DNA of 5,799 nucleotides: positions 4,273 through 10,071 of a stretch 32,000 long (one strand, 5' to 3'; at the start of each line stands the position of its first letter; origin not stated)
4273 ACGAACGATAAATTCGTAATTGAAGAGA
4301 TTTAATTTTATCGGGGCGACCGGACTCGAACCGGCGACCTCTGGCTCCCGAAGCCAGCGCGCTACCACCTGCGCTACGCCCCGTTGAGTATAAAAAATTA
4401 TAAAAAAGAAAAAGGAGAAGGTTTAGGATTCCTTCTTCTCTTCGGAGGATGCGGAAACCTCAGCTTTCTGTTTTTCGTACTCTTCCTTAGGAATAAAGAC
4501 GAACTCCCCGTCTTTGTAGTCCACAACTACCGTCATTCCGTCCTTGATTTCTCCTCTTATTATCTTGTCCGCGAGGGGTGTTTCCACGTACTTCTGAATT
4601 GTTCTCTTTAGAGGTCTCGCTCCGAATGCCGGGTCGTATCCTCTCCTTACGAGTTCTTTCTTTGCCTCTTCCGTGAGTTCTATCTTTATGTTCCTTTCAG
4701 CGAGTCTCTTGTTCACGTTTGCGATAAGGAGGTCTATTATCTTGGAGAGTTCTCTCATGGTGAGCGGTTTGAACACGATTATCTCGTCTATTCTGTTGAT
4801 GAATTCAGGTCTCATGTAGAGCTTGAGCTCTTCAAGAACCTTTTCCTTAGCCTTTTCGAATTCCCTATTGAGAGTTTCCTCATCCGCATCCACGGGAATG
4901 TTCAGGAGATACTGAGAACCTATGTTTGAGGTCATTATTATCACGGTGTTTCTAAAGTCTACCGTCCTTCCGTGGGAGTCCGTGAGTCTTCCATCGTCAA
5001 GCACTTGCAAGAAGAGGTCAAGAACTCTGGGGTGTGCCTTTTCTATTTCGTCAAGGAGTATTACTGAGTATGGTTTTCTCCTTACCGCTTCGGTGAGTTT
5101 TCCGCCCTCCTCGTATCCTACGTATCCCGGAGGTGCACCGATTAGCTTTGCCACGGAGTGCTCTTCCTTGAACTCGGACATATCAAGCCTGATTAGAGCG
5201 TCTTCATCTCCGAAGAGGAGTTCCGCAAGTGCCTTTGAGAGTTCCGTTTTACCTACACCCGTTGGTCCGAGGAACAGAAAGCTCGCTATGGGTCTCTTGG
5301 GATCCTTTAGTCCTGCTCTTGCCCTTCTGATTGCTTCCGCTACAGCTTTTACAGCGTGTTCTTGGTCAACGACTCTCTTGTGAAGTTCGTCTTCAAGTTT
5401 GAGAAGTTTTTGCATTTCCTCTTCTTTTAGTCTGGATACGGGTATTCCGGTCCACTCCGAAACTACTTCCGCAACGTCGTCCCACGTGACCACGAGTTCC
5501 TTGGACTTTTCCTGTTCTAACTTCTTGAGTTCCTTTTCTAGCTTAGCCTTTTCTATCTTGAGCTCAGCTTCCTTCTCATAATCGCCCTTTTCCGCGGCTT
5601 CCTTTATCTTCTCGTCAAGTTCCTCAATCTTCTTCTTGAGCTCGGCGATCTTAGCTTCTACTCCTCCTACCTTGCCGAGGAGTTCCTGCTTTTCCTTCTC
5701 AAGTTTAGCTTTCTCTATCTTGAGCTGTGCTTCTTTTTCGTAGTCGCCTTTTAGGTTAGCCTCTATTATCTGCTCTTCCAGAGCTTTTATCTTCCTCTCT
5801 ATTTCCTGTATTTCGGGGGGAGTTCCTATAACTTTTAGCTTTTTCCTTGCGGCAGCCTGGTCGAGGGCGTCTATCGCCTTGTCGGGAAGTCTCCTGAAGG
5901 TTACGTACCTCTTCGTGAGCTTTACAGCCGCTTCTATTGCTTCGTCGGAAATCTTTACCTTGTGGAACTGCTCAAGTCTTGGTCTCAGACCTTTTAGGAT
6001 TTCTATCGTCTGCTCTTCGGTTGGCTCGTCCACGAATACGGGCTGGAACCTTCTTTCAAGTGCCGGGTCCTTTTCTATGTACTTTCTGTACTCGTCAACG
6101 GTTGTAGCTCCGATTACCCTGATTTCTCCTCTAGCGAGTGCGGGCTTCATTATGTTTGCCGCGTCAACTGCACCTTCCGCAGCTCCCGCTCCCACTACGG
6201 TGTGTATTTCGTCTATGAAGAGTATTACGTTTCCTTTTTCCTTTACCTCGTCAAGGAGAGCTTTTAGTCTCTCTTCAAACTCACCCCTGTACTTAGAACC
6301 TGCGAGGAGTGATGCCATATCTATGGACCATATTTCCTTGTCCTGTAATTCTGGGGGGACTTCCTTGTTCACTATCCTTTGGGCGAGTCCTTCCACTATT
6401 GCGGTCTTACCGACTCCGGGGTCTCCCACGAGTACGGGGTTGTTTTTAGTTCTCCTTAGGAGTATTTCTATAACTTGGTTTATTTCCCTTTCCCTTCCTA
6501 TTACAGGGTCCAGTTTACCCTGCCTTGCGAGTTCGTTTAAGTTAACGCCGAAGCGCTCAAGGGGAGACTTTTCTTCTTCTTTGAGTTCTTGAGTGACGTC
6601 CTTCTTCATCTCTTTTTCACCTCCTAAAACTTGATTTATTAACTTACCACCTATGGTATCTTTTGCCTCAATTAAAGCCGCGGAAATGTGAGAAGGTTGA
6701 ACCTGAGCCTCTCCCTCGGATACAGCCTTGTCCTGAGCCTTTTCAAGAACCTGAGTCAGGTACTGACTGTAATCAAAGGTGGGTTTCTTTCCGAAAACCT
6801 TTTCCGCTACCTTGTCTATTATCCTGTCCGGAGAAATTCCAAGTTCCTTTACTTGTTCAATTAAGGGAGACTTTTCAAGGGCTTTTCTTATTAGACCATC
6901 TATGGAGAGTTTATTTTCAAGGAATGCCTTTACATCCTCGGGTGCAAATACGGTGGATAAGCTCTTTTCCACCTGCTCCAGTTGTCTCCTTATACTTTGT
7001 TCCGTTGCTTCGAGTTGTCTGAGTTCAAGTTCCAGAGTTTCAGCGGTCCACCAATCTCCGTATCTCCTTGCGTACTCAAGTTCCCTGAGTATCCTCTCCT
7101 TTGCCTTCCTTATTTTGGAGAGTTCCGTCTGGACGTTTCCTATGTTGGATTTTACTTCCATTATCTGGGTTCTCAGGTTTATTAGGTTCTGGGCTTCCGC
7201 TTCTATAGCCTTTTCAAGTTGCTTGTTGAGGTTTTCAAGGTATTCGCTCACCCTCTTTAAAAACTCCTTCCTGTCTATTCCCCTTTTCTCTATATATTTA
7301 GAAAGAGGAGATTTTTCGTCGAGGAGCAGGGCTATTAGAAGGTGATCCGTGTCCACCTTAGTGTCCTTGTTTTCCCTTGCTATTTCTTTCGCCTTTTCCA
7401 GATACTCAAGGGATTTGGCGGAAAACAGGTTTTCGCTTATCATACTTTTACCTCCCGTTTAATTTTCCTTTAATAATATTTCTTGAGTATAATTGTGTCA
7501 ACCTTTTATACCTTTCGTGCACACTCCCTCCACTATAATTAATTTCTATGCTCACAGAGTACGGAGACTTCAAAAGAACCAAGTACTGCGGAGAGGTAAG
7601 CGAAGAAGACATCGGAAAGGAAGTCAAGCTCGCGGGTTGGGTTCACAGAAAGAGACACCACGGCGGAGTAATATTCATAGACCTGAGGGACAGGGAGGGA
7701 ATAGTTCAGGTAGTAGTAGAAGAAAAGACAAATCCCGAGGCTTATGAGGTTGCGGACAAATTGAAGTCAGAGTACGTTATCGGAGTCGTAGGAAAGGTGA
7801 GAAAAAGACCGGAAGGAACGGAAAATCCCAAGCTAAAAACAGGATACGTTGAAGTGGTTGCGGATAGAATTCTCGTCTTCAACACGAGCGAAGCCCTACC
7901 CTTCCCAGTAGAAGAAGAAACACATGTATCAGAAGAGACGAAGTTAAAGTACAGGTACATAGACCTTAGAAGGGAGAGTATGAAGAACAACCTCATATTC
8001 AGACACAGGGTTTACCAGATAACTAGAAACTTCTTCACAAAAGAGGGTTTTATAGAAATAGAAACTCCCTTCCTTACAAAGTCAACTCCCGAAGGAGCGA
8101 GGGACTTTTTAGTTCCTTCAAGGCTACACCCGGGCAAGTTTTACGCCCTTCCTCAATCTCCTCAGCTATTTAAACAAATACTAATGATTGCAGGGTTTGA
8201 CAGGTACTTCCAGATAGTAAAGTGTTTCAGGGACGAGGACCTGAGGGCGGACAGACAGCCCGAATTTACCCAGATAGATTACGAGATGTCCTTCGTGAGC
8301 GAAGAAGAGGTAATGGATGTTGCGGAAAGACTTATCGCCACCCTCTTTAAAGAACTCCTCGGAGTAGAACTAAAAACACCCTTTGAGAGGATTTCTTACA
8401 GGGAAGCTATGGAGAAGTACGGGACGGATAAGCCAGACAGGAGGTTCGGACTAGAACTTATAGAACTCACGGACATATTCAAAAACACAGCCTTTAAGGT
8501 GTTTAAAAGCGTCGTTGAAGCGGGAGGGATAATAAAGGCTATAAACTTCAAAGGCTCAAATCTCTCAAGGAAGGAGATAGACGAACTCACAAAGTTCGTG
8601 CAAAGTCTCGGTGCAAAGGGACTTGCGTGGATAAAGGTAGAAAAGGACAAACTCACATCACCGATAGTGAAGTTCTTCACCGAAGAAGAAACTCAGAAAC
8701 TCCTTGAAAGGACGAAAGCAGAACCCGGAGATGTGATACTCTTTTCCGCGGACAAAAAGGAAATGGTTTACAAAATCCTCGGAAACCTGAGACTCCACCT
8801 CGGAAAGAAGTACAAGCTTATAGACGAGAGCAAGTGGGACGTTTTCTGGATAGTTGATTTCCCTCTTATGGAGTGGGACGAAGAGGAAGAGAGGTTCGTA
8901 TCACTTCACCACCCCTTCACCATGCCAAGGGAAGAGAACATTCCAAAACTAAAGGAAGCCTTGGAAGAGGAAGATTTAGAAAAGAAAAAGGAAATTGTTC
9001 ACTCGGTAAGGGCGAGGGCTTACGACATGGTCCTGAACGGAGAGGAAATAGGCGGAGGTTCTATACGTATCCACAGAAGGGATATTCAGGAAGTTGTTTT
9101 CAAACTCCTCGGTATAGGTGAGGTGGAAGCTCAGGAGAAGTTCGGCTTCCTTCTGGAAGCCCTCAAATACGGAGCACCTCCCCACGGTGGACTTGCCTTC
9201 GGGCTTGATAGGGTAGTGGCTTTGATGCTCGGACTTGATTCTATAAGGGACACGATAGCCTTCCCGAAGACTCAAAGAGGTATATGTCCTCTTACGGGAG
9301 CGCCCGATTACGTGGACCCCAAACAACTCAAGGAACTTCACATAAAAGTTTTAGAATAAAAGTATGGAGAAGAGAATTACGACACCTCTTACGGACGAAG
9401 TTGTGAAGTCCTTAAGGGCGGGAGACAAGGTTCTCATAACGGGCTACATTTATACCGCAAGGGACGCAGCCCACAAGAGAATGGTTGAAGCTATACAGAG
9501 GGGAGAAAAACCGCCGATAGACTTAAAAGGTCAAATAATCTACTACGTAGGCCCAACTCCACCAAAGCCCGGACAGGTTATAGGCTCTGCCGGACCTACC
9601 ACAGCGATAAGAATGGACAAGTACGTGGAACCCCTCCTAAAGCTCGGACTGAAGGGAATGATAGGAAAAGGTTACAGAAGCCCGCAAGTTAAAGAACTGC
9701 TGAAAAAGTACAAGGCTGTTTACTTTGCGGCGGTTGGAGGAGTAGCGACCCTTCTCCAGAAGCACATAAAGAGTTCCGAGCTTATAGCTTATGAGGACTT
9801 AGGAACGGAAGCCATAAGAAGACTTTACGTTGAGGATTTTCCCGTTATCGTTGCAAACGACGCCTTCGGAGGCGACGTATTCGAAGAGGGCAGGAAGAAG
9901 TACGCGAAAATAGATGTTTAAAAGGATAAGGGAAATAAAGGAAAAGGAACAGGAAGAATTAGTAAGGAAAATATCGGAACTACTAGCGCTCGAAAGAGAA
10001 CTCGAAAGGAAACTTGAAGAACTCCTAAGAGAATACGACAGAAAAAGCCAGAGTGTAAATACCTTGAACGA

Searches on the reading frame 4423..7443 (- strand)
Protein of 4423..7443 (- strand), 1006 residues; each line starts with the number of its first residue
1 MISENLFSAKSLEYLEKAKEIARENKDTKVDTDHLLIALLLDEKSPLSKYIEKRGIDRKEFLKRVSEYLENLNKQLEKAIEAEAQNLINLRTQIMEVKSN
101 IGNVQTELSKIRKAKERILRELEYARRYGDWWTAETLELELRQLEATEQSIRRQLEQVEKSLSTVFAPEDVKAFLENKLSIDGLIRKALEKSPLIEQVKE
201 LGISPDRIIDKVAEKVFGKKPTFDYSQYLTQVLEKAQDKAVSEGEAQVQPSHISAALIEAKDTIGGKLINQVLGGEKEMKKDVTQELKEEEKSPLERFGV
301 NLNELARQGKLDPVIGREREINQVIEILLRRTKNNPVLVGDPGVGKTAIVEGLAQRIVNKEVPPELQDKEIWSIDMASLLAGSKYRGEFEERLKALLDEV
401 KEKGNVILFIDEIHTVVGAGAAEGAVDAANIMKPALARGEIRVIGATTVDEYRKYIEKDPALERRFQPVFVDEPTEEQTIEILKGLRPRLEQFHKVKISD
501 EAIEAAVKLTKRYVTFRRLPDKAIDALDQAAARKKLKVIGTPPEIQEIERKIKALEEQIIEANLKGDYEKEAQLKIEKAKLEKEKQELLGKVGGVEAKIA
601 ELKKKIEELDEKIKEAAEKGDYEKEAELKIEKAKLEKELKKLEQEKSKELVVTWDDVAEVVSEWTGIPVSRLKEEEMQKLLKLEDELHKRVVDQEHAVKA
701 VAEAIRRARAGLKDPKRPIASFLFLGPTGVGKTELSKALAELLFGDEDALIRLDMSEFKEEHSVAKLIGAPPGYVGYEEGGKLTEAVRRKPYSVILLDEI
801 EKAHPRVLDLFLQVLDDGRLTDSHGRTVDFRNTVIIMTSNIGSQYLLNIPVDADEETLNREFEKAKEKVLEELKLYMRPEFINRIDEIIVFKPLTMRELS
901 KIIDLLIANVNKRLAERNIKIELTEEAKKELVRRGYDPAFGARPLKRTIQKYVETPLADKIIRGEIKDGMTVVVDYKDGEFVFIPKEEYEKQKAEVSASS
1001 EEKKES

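Call 60: search_protein_families(library=pfam, proteins=[window:4423-7443:-], max_evalue=0.0001)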
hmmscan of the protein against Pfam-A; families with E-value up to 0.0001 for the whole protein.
window:4423-7443:- (1006 aa): 16 families
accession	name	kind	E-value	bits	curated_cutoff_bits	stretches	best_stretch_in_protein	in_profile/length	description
PF07724.20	AAA_2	-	3.2e-71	239.2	27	1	717-888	1-166/166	AAA domain (Cdc48 subfamily)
PF17871.7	AAA_lid_9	-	1e-30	106.2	22.8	1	475-575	1-101/104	AAA lid domain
PF10431.15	ClpB_D2-small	-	2.4e-28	98.4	21.9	1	894-974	1-81/81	C-terminal, D2-small domain, of ClpB protein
PF00004.35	AAA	-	7.9e-25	88.3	21.2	2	337-466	2-123/131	ATPase family associated with various cellular activities (AAA)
PF07728.20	AAA_5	-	2.7e-17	63.5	22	1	722-843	2-125/139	AAA domain (dynein-related subfamily)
PF02861.25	Clp_N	-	9.4e-13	48.6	20.7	1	18-69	1-52/53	Clp amino terminal domain, pathogenicity island component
PF13191.12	AAA_16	-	4.7e-10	40.7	32.6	1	314-360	2-51/167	AAA ATPase domain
PF13401.12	AAA_22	-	9.8e-10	39.3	27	0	331-430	3-109/130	AAA domain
PF05621.17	TniB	-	3.2e-08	33.7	22.4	1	334-471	36-184/189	Bacterial TniB protein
PF00158.32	Sigma54_activat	-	1.4e-07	31.8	20.2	1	716-825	19-127/168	Sigma-54 interaction domain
PF13173.12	AAA_14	-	1.6e-06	28.6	27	0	337-419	6-77/129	AAA domain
PF20720.3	nSTAND3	-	9e-06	25.9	27.2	0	323-362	9-46/155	Novel STAND NTPase 3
PF01695.23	IstB_IS21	-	2e-05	24.7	24.1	0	318-396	77-151/238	IstB-like ATP binding protein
PF13238.12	AAA_18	-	2.9e-05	24.9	29.4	0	725-751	4-25/128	AAA domain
PF23569.1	NBD_SMAX1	-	3.6e-05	24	27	1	319-400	17-98/212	SMAX1 nucleotide binding domain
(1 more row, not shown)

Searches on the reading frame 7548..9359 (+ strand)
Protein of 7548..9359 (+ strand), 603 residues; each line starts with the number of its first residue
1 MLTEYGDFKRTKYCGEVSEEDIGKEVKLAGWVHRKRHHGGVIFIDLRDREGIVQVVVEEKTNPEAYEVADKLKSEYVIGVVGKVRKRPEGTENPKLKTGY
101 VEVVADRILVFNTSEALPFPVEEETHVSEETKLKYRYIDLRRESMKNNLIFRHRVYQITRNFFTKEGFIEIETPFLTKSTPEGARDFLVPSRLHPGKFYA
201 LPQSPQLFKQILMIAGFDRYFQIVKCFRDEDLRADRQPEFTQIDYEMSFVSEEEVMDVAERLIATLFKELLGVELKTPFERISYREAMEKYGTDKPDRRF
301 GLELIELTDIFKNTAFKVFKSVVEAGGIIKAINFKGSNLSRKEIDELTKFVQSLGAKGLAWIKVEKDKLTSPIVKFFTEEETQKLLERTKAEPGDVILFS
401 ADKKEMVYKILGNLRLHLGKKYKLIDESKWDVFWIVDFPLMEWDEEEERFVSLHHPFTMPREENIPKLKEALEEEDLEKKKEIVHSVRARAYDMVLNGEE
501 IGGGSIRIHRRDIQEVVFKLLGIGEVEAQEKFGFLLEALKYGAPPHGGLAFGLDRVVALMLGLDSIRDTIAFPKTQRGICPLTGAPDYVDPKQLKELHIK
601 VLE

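Call 60: search_protein_families(library=pfam, proteins=[window:7548-9359:+], max_evalue=0.0001)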
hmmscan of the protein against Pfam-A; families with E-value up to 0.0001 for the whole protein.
window:7548-9359:+ (603 aa): 3 families
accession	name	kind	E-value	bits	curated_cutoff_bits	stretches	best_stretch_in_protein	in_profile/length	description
PF00152.25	tRNA-synt_2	-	3.3e-126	421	25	1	128-576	1-308/308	tRNA synthetases class II (D, K and N)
PF02938.19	GAD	-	7.7e-34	116.3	23.4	1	319-411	1-95/95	GAD domain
PF01336.31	tRNA_anti-codon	-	7.7e-20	71.1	27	1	26-108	1-72/75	OB-fold nucleic acid binding domain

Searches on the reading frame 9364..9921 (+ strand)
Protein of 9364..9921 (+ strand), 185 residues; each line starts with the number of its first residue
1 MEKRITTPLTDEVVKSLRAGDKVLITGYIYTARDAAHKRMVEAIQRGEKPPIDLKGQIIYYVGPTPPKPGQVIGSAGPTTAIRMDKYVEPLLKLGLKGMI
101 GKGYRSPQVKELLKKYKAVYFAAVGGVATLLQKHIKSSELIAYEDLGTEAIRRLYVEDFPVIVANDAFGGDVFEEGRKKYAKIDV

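Call 60: search_protein_families(library=pfam, proteins=[window:9364-9921:+], max_evalue=0.0001)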
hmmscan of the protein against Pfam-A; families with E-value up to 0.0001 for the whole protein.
window:9364-9921:+ (185 aa): 1 family
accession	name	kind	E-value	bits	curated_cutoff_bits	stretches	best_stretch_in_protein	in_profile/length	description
PF05683.17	Fumerase_C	-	1.2e-59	201.6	22.2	1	7-175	33-204/205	Fumarase C-terminus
